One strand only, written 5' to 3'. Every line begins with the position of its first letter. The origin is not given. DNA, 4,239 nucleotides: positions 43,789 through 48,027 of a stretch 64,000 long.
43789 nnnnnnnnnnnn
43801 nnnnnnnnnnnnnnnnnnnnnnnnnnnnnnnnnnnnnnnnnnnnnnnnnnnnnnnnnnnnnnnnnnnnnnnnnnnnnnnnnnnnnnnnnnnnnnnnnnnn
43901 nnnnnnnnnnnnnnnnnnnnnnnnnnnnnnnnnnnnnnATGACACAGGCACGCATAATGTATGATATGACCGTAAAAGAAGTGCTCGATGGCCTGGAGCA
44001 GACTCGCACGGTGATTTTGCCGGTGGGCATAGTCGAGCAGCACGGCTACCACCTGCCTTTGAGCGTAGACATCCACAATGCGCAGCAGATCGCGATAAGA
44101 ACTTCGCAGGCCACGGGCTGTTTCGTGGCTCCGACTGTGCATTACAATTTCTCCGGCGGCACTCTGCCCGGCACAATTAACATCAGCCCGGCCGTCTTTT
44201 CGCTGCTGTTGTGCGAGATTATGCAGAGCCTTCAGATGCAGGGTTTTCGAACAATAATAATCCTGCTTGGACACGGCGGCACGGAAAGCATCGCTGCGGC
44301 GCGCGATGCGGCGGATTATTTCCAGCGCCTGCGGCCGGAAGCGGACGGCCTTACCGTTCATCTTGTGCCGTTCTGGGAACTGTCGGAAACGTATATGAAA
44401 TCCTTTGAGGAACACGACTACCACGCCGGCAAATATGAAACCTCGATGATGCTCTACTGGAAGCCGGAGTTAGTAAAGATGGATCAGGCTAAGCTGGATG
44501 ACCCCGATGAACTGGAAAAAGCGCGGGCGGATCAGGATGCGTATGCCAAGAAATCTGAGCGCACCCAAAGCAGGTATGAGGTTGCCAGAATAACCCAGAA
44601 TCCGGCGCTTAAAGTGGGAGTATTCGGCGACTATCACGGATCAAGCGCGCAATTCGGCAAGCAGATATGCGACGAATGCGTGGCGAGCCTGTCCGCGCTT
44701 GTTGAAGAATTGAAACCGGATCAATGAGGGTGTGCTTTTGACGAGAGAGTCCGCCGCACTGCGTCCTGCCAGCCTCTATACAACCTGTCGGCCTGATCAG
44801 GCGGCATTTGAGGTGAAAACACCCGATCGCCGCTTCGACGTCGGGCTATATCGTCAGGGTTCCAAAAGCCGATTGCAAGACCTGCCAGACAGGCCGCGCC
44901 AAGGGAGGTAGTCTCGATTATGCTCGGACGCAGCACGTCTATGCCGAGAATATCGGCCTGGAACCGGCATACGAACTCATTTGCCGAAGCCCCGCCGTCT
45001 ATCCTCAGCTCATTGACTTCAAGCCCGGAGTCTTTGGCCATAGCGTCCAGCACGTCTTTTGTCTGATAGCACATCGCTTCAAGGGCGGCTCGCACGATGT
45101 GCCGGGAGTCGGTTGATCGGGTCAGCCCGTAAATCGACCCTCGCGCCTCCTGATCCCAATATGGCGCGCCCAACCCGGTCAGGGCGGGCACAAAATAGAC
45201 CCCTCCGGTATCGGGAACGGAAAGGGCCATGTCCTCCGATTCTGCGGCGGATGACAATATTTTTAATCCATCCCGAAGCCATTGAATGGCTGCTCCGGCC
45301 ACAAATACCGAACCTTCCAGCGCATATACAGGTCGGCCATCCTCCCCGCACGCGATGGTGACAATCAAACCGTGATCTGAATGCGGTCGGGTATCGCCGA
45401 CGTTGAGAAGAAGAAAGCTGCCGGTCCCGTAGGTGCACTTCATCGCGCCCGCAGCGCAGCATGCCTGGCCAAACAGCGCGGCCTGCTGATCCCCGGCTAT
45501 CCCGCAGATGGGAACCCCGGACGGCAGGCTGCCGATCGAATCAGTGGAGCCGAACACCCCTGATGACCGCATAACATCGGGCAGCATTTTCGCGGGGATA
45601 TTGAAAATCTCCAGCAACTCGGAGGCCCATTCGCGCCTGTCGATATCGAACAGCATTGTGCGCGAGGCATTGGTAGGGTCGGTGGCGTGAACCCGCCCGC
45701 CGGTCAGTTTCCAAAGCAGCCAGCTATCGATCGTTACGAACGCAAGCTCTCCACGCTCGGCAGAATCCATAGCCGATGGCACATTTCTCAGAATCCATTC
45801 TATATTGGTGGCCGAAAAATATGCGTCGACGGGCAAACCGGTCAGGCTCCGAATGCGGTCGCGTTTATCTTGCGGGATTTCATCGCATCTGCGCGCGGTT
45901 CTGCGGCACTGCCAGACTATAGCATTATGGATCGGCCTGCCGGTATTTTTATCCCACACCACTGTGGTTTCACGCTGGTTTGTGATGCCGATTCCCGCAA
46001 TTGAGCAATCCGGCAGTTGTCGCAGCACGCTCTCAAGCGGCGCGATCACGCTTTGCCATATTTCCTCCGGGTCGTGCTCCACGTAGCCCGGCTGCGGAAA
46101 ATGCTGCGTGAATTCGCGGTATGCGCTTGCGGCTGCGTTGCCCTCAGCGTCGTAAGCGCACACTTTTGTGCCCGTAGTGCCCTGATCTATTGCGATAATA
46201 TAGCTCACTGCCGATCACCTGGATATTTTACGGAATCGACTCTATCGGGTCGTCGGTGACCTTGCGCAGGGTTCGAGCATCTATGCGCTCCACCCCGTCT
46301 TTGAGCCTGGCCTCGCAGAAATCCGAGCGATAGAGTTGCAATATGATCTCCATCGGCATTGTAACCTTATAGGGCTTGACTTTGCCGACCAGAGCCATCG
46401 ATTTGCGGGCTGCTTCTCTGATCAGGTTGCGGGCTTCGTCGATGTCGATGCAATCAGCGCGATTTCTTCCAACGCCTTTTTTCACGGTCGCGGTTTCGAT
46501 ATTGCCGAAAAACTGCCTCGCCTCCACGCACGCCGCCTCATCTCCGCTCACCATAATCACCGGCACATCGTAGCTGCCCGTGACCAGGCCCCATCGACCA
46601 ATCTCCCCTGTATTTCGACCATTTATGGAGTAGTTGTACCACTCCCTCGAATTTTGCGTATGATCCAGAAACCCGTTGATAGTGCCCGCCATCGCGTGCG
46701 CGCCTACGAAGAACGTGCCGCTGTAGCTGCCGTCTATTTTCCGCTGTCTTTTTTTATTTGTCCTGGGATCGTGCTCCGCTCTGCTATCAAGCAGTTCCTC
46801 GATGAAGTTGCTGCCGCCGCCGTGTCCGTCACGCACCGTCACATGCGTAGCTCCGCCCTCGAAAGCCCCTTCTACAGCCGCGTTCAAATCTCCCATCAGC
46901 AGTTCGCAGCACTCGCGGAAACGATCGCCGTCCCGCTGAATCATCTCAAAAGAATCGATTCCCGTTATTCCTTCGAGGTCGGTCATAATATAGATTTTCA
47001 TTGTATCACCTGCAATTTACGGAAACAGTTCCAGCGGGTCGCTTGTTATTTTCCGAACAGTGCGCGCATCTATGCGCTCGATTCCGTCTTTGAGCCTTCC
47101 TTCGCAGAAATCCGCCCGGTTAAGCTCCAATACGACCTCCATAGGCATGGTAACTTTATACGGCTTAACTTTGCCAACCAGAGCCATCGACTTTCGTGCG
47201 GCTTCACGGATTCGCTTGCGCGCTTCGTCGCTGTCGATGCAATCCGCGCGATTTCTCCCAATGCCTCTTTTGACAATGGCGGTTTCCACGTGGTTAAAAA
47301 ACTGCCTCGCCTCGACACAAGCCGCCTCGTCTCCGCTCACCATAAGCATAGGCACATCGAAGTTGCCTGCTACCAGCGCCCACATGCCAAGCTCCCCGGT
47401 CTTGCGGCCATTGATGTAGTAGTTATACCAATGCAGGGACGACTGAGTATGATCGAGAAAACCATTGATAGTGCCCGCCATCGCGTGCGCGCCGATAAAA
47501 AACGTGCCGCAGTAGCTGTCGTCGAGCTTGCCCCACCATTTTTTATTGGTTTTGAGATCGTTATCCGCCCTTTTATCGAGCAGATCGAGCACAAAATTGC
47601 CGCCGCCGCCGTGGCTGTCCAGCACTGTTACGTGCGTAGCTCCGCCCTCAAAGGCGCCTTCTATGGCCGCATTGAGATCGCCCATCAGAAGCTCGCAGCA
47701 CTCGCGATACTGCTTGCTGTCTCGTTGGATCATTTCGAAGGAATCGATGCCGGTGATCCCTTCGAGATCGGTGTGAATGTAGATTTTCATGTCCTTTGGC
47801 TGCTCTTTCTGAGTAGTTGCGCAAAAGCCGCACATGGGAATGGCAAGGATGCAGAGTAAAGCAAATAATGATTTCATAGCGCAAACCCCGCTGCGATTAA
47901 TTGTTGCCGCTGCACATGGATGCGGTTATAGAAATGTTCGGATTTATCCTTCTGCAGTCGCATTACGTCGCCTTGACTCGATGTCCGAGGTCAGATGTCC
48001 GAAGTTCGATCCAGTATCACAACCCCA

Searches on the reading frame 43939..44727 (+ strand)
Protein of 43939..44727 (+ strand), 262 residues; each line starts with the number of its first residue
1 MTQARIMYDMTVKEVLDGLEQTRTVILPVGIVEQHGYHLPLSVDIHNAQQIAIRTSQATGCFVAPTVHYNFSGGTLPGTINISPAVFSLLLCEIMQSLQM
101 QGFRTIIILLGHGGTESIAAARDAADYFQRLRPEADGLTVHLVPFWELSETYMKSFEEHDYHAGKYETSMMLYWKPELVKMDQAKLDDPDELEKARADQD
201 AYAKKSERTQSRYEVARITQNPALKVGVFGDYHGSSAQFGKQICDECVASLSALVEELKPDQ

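Call 27: search_protein_families(library=pfam, proteins=[window:43939-44727:+], max_evalue=0.00001)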
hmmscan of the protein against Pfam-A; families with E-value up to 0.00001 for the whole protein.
window:43939-44727:+ (262 aa): 1 family
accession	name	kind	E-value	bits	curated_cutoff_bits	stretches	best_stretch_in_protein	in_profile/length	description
PF02633.19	Creatininase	-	4.1e-52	177.4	31.3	1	9-255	2-238/238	Creatinine amidohydrolase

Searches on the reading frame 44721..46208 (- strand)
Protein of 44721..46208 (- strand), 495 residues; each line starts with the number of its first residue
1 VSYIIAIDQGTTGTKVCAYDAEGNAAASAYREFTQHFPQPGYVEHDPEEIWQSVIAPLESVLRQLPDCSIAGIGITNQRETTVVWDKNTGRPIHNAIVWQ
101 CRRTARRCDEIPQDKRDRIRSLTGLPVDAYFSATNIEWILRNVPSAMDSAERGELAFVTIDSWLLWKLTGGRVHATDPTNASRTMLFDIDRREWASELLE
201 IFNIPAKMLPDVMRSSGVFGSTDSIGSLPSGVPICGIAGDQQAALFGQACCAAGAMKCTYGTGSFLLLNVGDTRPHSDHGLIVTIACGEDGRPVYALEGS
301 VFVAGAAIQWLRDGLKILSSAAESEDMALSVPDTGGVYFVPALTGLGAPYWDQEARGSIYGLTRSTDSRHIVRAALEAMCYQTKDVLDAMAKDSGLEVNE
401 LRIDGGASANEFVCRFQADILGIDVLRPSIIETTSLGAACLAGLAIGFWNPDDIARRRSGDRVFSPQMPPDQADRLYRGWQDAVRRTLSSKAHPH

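Call 27: search_protein_families(library=pfam, proteins=[window:44721-46208:-], max_evalue=0.00001)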
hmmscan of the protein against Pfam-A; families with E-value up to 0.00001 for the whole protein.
window:44721-46208:- (495 aa): 2 families
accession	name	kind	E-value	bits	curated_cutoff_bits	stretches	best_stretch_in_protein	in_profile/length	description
PF00370.27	FGGY_N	-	9.6e-77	258.3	28.8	1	3-247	1-245/245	FGGY family of carbohydrate kinases, N-terminal domain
PF02782.22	FGGY_C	-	2.8e-45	155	27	1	257-445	2-197/198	FGGY family of carbohydrate kinases, C-terminal domain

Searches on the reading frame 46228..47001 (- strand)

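Call 27: search_protein_families(library=pfam, proteins=[window:46228-47001:-], max_evalue=0.00001)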
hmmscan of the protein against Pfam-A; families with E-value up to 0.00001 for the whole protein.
window:46228-47001:- (257 aa): 1 family
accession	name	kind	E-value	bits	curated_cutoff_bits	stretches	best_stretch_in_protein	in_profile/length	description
PF04951.18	Peptidase_M55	-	8.7e-67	225.7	25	1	1-253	1-256/264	D-aminopeptidase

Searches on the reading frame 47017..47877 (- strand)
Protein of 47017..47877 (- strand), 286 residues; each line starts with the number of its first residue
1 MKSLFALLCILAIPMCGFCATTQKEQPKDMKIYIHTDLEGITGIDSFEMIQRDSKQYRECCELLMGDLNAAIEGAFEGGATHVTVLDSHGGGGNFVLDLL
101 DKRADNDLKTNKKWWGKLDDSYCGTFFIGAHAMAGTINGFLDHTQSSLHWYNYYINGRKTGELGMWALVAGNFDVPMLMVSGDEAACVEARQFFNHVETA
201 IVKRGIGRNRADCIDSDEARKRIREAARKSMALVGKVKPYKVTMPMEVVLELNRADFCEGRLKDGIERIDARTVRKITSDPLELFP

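Call 27: search_protein_families(library=pfam, proteins=[window:47017-47877:-], max_evalue=0.00001)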
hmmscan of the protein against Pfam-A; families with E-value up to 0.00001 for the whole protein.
window:47017-47877:- (286 aa): 1 family
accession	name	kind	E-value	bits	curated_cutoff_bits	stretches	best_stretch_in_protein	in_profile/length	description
PF04951.18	Peptidase_M55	-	2.3e-68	230.9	25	1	30-285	1-259/264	D-aminopeptidase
